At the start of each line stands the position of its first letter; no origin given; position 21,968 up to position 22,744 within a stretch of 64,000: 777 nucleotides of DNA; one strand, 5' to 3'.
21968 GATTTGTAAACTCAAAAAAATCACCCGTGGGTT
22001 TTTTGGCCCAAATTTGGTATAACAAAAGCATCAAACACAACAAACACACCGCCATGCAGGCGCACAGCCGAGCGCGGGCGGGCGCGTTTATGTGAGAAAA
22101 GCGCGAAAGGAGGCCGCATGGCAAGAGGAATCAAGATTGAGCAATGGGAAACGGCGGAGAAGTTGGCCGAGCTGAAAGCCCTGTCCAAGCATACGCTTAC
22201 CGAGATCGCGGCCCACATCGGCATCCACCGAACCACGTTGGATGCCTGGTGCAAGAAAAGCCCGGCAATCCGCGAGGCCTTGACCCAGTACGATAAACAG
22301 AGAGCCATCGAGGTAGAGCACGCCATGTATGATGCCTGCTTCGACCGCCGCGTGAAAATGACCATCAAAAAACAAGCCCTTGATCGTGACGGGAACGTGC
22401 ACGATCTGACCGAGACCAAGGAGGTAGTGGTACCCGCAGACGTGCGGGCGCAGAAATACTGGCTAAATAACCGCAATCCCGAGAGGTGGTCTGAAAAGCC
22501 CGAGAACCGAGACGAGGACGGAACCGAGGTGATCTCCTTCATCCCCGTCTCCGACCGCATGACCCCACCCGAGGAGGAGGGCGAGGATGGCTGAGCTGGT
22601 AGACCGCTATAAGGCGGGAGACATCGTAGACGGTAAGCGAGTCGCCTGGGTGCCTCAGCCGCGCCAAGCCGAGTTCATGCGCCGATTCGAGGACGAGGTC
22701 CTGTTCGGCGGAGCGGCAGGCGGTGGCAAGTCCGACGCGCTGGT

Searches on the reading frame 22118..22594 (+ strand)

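Call 55: search_protein_families(library=phrogs, proteins=[window:22118-22594:+], max_evalue=0.001)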
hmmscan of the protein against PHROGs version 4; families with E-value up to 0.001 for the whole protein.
window:22118-22594:+ (158 aa): 5 families
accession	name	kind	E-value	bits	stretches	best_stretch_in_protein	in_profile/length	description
phrog_309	-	head and packaging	2.8e-24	87.7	1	1-139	132-265/319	terminase small subunit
phrog_23444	-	head and packaging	1.1e-06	29.7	1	31-139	4-113/126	terminase small subunit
phrog_2538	-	head and packaging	3.3e-05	25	1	14-81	8-70/129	terminase small subunit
phrog_4102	-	head and packaging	4.5e-05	24.7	1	3-127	11-113/166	terminase small subunit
phrog_3064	-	head and packaging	0.00025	21.6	1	26-105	83-164/175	terminase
